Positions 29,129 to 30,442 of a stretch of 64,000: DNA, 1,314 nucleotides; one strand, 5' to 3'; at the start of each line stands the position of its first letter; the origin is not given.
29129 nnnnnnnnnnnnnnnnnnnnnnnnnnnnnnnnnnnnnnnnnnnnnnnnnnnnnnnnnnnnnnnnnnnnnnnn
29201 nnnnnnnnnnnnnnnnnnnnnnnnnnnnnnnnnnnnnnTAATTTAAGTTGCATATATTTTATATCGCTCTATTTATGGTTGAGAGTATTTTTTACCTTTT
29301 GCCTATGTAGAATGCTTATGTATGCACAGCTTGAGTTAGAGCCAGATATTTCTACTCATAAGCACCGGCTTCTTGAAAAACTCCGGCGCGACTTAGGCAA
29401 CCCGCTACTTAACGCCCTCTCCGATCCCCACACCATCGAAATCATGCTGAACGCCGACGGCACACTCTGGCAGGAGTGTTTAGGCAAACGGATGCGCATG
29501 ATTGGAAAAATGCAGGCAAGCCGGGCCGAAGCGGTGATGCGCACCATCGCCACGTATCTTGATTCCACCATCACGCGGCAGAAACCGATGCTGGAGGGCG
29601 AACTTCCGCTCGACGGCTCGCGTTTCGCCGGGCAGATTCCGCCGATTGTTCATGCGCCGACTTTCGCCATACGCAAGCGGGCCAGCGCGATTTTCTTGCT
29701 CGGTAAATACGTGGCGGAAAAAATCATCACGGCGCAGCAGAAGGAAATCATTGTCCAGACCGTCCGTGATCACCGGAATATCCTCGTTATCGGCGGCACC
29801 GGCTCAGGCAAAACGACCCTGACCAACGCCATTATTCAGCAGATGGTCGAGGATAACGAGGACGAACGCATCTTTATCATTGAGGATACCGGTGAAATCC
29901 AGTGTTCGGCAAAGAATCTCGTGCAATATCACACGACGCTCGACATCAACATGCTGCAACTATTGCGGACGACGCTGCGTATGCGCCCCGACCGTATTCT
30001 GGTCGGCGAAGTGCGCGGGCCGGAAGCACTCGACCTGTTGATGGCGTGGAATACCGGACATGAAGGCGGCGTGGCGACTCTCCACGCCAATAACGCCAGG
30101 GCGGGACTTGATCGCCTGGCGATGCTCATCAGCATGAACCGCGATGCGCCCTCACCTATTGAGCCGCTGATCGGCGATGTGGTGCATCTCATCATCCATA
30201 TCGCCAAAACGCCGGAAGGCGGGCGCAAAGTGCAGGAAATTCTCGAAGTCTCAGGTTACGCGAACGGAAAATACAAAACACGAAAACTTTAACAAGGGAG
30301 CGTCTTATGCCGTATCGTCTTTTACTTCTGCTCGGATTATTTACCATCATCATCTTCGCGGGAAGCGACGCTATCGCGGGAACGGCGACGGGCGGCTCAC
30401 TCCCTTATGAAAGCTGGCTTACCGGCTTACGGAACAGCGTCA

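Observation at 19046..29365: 10-kb AT-rich accretion zone between the att end and trbB stacks several candidate immunity modules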

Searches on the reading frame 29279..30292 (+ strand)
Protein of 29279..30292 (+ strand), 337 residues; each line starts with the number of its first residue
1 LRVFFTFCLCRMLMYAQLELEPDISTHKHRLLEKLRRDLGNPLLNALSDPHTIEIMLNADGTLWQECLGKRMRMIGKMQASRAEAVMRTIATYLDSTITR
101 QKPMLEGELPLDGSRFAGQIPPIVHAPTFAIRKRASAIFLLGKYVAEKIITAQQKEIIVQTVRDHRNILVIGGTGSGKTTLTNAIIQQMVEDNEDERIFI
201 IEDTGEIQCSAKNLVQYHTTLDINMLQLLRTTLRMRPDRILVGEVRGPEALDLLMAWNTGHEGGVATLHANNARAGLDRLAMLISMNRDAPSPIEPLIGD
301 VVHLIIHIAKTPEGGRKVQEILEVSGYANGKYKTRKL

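Call 5: search_protein_families(library=pfam, proteins=[window:29279-30292:+], max_evalue=0.01)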
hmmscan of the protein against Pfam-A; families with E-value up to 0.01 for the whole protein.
window:29279-30292:+ (337 aa): 24 families
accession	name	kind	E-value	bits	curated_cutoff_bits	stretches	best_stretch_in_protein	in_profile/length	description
PF00437.27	T2SSE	-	7.5e-37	127.3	24.9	1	98-290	66-265/370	Type II/IV secretion system protein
PF13245.12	AAA_19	-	6.2e-07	30.1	25.1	1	155-205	2-51/134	AAA domain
PF01580.24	FtsK_SpoIIIE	-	1.7e-05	24.8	24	1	134-194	15-68/221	FtsK/SpoIIIE family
PF04851.21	ResIII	-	4.6e-05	23.8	22.5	1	152-211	6-69/164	Type III restriction enzyme, res subunit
PF20720.3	nSTAND3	-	0.00012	22.2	27.2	1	158-207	10-57/155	Novel STAND NTPase 3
PF13191.12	AAA_16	-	0.00013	22.9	32.6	1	159-235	16-85/167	AAA ATPase domain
PF00009.33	GTP_EFTU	-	0.00018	21.6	26.5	1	164-196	2-34/188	Elongation factor Tu GTP binding domain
PF01935.23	DUF87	-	0.0003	21.4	23.2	1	166-206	24-63/220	Helicase HerA, central domain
PF10412.15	TrwB_AAD_bind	-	0.00032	20.2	20.5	1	162-206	12-54/387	Type IV secretion-system coupling protein DNA-binding domain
PF00270.35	DEAD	-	0.00037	20.7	26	1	152-205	2-55/167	DEAD/DEAH box helicase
PF13555.12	AAA_29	-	0.0005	20.2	27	1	164-190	21-47/61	P-loop containing region of AAA domain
PF25199.1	nSTAND_NTPase5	-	0.00053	20.3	34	1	159-208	35-83/145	Novel STAND NTPase 5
PF19044.6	P-loop_TraG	-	0.00079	18.6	25.8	1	158-205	22-66/413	TraG P-loop domain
PF12775.13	AAA_7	-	0.00081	19.4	25.8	1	151-193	19-61/181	P-loop containing dynein motor region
PF13401.12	AAA_22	-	0.00082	20.1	27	1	164-200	4-39/130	AAA domain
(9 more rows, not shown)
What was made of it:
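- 29279..30292 (+): TrbB: first gene of the conserved conjugation backbone, bounding the zone. T2SSE, E 7.5e-37 (call 5).
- Checked: TrbB starts at 29279 (T2SSE, E 7.5e-37; call 5).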

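Call 6: search_protein_families(library=padloc, proteins=[window:29279-30292:+], max_evalue=0.01)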
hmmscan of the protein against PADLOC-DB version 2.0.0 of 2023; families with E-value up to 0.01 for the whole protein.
window:29279-30292:+ (337 aa): 21 families
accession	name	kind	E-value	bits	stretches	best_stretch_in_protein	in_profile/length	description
PDLC04140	mad8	-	1.1e-07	29.7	1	162-229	24-70/314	mads_8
PDLC01055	HerA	-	2.9e-06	24.4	1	149-234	143-225/532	Type III coevolved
PDLC01148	RecD_like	-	8.7e-06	22.3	1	146-191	309-354/719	RecD/Tra ATPase fused to N-terminal HHH domain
PDLC02350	AbiO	-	1.5e-05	21.9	1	149-244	178-265/468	AbiO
PDLC04164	AriA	-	4.6e-05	21.1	1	154-227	17-85/253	-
PDLC00135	GajB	-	4.6e-05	20.5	1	152-201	7-56/603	UrvD helicase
PDLC02372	Nhi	-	7.7e-05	19.5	1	149-245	182-272/470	-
PDLC03920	MkoA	-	0.0001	18.7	1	146-200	614-666/1112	-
PDLC01734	typeIV_RecD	-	0.00015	18.2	1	147-201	336-388/763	RecD_0_IVD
PDLC04103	HerA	-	0.0006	16.3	1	166-212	173-217/579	-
PDLC04105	HerA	-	0.0007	16.3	1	165-213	166-213/576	-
PDLC02185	HerA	-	0.00071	16.4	1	166-209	165-207/585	-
PDLC00125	GajB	-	0.0012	15.7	1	155-204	8-57/669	UrvD helicase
PDLC00104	GajB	-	0.0013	15.6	1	153-182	7-32/574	UrvD helicase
PDLC05066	PDC-S68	-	0.0013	14.8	1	145-208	575-637/1202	-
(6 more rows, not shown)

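Call 14: find_related_loci(query=window:29279-30292:+, collection=genome_contigs, flank=10000)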
Query window:29279-30292:+ (337 aa) in genome_contigs; peptide patterns used: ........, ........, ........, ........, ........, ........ (x = any residue, [..] = any of these).
219 stretches matched a pattern; 170 encode a relative of the query (tblastn E <= 1e-3); the best 80 are kept; 80 distinct loci.
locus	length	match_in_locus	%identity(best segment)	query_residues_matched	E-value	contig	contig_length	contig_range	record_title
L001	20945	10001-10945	84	23-337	9e-178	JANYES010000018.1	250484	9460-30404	MAG: Alphaproteobacteria bacterium isolate 338R_metabinner_4 338R_k141_443330, whole genome shotgun sequence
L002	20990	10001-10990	78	9-337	1e-170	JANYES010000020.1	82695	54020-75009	MAG: Alphaproteobacteria bacterium isolate 338R_metabinner_4 338R_k141_1240937, whole genome shotgun sequence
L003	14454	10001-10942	79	23-336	1e-168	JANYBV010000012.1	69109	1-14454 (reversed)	MAG: Alphaproteobacteria bacterium isolate 336R_metabinner_1_sub 336R_k141_2181853, whole genome shotgun sequence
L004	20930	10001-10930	80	25-334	2e-167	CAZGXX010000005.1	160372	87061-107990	MAG TPA_asm: uncultured Azospirillum sp. isolate SRP296810_co1_155 genome assembly, contig: NODE_84_length_160372_cov_10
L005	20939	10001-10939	78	25-337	2e-164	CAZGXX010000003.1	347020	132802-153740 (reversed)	MAG TPA_asm: uncultured Azospirillum sp. isolate SRP296810_co1_155 genome assembly, contig: NODE_16_length_347020_cov_11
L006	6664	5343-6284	72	23-337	6e-153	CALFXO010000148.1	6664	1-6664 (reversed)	MAG TPA_asm: uncultured Syntrophobacteraceae bacterium isolate SRR3330210_bin.40_CONCOCT_v1.1_MAG genome assembly, conti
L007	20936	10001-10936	69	25-337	3e-150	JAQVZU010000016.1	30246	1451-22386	MAG: Alphaproteobacteria bacterium isolate STF2_180 NODE_3325_length_30246_cov_3.901922_Sandtown_F2, whole genome shotgu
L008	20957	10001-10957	68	19-337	3e-149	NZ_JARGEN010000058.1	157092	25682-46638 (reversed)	Curvibacter soli strain H39-3-26 platanus_K_17_124_58, whole genome shotgun sequence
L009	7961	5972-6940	67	15-337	7e-149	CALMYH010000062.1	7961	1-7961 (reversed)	MAG TPA_asm: uncultured Burkholderiales bacterium isolate SRR2107179_bin.39_CONCOCT_v1.1_MAG genome assembly, contig: ER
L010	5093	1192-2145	69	19-337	2e-149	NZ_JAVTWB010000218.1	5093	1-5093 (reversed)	MAG: Accumulibacter sp. isolate labscale reactor_MAG3 NODE_6215_length_5093_cov_156.440651, whole genome shotgun sequenc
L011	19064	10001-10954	70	19-337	1e-147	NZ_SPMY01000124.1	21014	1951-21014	Candidatus Accumulibacter phosphatis strain SBR_S PAO7_binned_rep_c142, whole genome shotgun sequence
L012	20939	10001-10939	68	25-337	9e-148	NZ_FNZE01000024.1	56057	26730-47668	Pseudomonas linyingensis strain LMG 25967, whole genome shotgun sequence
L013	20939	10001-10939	68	25-337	9e-148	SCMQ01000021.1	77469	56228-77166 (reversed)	Comamonadaceae bacterium 2FH NODE_21_length_77469_cov_87.909044, whole genome shotgun sequence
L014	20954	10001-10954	69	19-337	2e-147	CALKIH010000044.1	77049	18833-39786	MAG TPA_asm: uncultured Rhodocyclaceae bacterium isolate SRR1506987_bin.138_CONCOCT_v1.1_MAG genome assembly, contig: ER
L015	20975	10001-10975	68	9-337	3e-147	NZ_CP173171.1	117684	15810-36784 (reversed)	Methylotuvimicrobium sp. KM1 plasmid unnamed1, complete sequence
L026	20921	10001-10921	69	30-337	3e-145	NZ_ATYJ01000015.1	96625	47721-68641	Methylobacter luteus IMV-B-3098 MetluDRAFT_scaffold3.3_C, whole genome shotgun sequence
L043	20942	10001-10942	68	23-337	1e-144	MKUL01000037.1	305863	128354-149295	MAG: Alphaproteobacteria bacterium 41-28 SCNpilot_cont_1000_p_scaffold_32, whole genome shotgun sequence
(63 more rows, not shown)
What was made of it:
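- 29279..30292 (+): 62-84% identical in 80 loci (call 14).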

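Call 117: search_protein_families(library=padloc, proteins=[L026:2749-6606:+, L026:7894-8985:-, L043:248-2629:+, L043:2626-3420:+, L043:3424-4200:-, L043:5923-6663:+, L043:8508-9989:+, L007:2564-6688:-, L007:6721-7209:-, L007:7689-8225:-], max_evalue=0.00001)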
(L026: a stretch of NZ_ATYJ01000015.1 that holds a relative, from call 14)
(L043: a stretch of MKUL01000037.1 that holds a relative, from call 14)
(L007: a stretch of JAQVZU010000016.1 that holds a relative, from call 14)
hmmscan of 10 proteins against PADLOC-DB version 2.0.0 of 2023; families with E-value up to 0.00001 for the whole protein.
L026:2749-6606:+ (1285 aa): 12 families
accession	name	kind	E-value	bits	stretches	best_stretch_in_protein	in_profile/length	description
PDLC05064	PDC-S68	-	0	1608.1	1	7-1285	3-1273/1273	-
PDLC05066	PDC-S68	-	2.4e-166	553.8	2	94-1022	3-917/1202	-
PDLC05065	PDC-S68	-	2.9e-158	526.8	1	93-1264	5-1219/1221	-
PDLC01734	typeIV_RecD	-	1.2e-41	140.9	2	633-857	273-489/763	RecD_0_IVD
PDLC01148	RecD_like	-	3.4e-34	116.2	2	550-865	179-463/719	RecD/Tra ATPase fused to N-terminal HHH domain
PDLC05035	PDC-S53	-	4.5e-25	85.9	2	659-858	448-632/900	-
PDLC04475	PDC-M16A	-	6.1e-14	49.5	1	1062-1105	435-481/721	-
PDLC04476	PDC-M16A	-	1.5e-13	48.1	0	1062-1106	423-470/691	-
PDLC04472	PDC-M16A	-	1.8e-13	47.8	1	1062-1104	649-694/930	-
PDLC04474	PDC-M16A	-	1.2e-07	28.6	0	1059-1107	646-700/917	-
PDLC02350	AbiO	-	2.2e-07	28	0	717-841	187-297/468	AbiO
PDLC02372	Nhi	-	8.5e-07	26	0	719-841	197-300/470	-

L026:7894-8985:- (363 aa): 0 families

L043:248-2629:+ (793 aa): 0 families

L043:2626-3420:+ (264 aa): 0 families

L043:3424-4200:- (258 aa): 0 families

L043:5923-6663:+ (246 aa): 0 families

L043:8508-9989:+ (493 aa): 0 families

L007:2564-6688:- (1374 aa): 0 families

L007:6721-7209:- (162 aa): 0 families

L007:7689-8225:- (178 aa): 0 families

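Call 118: search_protein_families(library=pfam, proteins=[L026:2749-6606:+, L026:7894-8985:-, L043:248-2629:+, L043:2626-3420:+, L043:3424-4200:-, L043:5923-6663:+, L043:8508-9989:+, L007:2564-6688:-, L007:6721-7209:-, L007:7689-8225:-], max_evalue=0.00001)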
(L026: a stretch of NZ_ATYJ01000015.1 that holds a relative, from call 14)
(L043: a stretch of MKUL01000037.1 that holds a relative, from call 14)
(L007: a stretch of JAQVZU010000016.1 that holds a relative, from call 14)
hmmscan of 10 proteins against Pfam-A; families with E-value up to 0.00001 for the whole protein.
L026:2749-6606:+ (1285 aa): 6 families
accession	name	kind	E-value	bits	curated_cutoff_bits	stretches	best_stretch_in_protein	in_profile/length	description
PF13604.12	AAA_30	-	3.2e-20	73.1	27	1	722-856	15-143/191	AAA domain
PF13245.12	AAA_19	-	3.9e-19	69.6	25.1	1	720-845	8-133/134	AAA domain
PF01443.25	Viral_helicase1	-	1.8e-16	61.1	21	2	1061-1108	178-227/228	Viral superfamily 1 RNA helicase core domain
PF13538.12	UvrD_C_2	-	5.6e-15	55.4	27.4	1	1061-1107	1-51/52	UvrD-like helicase C-terminal domain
PF05970.20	PIF1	-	5e-08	33.2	25.9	1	723-878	22-190/223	PIF1-like helicase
PF13086.12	AAA_11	-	6.5e-07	29.8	27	0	800-844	213-253/257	AAA domain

L026:7894-8985:- (363 aa): 1 family
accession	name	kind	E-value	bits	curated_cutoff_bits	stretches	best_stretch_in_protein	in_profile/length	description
PF10134.15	RPA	-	2.4e-62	210.9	27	1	82-324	1-228/228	Replication initiator protein A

L043:248-2629:+ (793 aa): 3 families
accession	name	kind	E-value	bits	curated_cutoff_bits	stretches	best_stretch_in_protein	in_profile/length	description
PF13424.12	TPR_12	-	2.1e-09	37.9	30.1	0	511-561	23-74/77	Tetratricopeptide repeat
PF13401.12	AAA_22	-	3.4e-07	31.1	27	1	63-161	4-95/130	AAA domain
PF17874.7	TPR_MalT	-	2.5e-06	27.5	45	0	529-680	158-305/336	MalT-like TPR region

L043:2626-3420:+ (264 aa): 1 family
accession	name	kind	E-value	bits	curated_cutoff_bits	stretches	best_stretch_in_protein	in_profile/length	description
PF00583.31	Acetyltransf_1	-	4.7e-07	30.5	20.7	1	145-230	16-102/116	Acetyltransferase (GNAT) family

L043:3424-4200:- (258 aa): 0 families

L043:5923-6663:+ (246 aa): 0 families

L043:8508-9989:+ (493 aa): 0 families

L007:2564-6688:- (1374 aa): 0 families

L007:6721-7209:- (162 aa): 0 families

L007:7689-8225:- (178 aa): 0 families
